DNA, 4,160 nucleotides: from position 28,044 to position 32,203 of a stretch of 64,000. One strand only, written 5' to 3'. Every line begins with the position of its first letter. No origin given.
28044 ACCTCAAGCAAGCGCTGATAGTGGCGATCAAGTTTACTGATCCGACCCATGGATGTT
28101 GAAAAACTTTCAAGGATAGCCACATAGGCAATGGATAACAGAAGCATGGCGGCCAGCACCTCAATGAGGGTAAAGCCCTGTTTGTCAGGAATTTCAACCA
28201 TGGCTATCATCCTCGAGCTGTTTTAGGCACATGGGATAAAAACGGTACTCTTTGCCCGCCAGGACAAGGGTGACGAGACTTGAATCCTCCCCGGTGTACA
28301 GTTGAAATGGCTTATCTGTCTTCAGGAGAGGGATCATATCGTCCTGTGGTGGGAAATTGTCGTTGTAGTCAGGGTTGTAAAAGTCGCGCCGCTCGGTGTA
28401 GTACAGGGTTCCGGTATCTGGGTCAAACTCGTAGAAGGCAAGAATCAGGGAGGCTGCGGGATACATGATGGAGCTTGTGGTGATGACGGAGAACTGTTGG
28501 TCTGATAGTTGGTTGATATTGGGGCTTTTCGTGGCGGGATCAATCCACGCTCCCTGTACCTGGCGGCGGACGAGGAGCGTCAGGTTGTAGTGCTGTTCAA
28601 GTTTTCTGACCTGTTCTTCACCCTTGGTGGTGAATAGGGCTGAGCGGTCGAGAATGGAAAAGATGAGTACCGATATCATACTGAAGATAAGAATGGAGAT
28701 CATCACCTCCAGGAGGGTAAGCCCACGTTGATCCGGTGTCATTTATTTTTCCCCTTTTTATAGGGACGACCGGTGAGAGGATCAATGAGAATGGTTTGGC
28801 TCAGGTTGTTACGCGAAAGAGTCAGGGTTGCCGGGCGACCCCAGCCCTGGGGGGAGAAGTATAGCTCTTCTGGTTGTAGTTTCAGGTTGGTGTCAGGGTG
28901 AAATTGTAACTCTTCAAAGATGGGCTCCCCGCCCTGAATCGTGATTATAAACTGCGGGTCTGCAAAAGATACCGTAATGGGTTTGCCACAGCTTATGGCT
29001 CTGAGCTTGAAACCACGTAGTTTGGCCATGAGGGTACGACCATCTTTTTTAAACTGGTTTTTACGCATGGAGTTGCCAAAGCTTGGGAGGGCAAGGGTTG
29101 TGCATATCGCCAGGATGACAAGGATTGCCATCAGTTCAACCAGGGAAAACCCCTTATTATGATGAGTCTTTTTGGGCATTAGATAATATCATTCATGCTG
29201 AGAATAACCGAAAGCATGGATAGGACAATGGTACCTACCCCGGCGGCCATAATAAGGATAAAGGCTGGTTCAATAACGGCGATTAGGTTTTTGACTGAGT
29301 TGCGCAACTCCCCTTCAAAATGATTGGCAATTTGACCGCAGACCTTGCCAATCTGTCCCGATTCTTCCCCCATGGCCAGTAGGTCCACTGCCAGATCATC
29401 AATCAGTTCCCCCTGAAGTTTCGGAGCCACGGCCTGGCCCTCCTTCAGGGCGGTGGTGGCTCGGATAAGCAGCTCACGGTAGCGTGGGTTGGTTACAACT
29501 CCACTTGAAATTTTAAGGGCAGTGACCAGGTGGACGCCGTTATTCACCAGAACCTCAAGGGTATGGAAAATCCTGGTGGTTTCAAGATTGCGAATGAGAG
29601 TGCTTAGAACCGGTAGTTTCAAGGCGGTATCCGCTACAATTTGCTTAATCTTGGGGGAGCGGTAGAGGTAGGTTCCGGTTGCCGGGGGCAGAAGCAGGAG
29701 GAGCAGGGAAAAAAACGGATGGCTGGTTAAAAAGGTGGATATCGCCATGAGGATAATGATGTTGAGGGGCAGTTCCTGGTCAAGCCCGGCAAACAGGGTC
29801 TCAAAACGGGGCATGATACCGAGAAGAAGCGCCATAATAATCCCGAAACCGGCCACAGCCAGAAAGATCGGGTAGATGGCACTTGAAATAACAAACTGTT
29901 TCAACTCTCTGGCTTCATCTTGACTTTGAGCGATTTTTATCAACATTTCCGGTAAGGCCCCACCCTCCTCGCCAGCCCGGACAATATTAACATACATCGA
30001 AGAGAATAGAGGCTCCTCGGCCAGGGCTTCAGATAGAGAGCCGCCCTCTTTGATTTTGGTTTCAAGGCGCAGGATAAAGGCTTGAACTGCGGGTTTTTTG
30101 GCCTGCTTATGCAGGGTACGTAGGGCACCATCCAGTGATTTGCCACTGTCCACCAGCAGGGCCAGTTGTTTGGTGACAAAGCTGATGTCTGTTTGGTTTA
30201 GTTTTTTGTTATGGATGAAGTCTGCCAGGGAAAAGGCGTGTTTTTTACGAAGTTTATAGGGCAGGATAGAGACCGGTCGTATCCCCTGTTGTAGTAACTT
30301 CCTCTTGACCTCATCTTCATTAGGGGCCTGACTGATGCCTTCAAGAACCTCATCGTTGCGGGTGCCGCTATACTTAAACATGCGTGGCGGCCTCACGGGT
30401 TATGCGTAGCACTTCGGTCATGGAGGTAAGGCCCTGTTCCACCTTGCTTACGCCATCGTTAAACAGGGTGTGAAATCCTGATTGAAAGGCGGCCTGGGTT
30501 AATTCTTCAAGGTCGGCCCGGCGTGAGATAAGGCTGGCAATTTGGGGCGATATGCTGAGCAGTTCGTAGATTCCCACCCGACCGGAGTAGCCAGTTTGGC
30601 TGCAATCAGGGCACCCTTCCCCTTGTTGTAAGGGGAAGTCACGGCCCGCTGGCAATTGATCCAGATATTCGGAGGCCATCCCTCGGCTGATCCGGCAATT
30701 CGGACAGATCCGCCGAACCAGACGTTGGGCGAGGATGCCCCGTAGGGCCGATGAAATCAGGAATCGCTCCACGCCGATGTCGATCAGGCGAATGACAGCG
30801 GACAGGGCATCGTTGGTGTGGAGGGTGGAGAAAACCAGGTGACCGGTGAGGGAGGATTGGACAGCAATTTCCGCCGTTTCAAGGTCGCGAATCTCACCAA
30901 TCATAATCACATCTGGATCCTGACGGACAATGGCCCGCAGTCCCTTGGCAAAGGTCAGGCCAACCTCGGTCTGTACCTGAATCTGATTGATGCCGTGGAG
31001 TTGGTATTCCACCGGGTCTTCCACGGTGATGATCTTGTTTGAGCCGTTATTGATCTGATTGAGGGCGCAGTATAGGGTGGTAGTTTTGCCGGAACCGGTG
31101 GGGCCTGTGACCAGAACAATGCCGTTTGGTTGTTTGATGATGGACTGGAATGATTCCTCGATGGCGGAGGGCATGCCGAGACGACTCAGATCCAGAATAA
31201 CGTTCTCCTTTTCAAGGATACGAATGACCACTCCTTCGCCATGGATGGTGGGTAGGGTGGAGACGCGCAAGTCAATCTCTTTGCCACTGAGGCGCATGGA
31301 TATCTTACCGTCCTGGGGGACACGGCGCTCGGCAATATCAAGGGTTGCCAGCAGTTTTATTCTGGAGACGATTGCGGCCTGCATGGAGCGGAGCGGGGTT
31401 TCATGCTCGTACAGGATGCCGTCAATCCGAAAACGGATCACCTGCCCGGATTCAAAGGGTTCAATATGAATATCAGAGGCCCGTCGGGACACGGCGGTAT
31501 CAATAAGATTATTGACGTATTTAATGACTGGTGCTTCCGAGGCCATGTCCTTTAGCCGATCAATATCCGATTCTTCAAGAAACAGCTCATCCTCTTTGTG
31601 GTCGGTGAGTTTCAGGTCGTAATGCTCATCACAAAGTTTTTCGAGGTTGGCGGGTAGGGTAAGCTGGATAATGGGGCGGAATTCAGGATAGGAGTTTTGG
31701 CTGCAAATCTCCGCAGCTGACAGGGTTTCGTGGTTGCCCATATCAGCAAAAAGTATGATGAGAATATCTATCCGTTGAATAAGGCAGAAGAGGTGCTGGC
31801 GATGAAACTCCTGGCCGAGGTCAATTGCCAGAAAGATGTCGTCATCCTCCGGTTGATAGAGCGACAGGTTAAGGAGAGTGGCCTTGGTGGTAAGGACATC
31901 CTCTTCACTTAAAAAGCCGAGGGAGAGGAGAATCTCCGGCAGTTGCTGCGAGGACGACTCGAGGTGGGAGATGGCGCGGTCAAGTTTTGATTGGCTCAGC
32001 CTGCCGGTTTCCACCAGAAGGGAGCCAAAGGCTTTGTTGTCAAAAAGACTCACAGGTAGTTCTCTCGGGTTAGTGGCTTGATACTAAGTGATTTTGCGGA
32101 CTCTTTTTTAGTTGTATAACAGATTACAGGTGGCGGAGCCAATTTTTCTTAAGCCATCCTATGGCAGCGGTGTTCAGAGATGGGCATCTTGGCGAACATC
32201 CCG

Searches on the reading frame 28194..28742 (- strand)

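Call 22: search_protein_families(library=pfam, proteins=[window:28194-28742:-], max_evalue=0.001)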
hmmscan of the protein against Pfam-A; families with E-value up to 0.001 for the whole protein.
window:28194-28742:- (182 aa): 1 family
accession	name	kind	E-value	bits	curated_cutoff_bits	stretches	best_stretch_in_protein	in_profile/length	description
PF07963.17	N_methyl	-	2.2e-05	24.3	21.2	1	4-27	3-26/27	Prokaryotic N-terminal methylation motif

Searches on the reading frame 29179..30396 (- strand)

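Call 22: search_protein_families(library=pfam, proteins=[window:29179-30396:-], max_evalue=0.001)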
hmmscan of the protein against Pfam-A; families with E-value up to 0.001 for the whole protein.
window:29179-30396:- (405 aa): 1 family
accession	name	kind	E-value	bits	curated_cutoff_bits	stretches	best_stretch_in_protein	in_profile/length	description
PF00482.28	T2SSF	-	1.1e-46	158.3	25.2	2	75-196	2-125/125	Type II secretion system (T2SS), protein F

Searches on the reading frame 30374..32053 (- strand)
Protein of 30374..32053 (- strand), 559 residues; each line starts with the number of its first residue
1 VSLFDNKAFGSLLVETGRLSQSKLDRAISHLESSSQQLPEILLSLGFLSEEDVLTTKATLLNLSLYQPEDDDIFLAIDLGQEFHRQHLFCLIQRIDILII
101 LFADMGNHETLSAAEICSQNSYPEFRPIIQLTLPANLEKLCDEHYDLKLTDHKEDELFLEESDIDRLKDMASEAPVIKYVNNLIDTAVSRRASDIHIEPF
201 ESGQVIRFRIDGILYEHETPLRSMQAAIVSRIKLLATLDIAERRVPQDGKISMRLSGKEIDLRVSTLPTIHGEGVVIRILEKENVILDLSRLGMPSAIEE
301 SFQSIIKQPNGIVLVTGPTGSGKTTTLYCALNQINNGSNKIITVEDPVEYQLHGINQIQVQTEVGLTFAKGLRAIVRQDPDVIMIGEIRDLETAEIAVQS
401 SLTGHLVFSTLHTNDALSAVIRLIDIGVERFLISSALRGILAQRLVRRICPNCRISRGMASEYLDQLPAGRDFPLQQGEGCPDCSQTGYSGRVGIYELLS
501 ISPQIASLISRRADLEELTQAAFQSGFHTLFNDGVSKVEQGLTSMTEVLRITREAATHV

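Call 22: search_protein_families(library=pfam, proteins=[window:30374-32053:-], max_evalue=0.001)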
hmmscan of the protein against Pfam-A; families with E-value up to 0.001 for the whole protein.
window:30374-32053:- (559 aa): 4 families
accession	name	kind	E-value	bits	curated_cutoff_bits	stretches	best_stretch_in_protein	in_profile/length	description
PF00437.27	T2SSE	-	2.6e-141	471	24.9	1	171-550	3-370/370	Type II/IV secretion system protein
PF25199.1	nSTAND_NTPase5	-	0.00014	22.1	34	1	300-351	30-83/145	Novel STAND NTPase 5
PF13401.12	AAA_22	-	0.00015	22.6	27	1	309-355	4-50/130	AAA domain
PF13191.12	AAA_16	-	0.00037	21.5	32.6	1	308-402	23-108/167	AAA ATPase domain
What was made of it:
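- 30374..32053 (-): gspE (T2SS ATPase), the divergent left neighbour. It is intact. Pfam T2SSE E 2.6e-141 (call 22).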

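Call 32: list_cluster_members(proteins=[P0001, window:30374-32050:-])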
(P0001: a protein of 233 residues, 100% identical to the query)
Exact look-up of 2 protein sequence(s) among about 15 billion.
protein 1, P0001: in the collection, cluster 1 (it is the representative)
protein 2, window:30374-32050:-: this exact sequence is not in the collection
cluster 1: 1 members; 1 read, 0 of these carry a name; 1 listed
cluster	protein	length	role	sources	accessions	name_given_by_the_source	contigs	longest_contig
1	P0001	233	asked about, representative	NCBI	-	-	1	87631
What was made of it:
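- Tried and rejected: The cluster look-up gave no accession or name (call 32), so the source assembly could not be identified.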
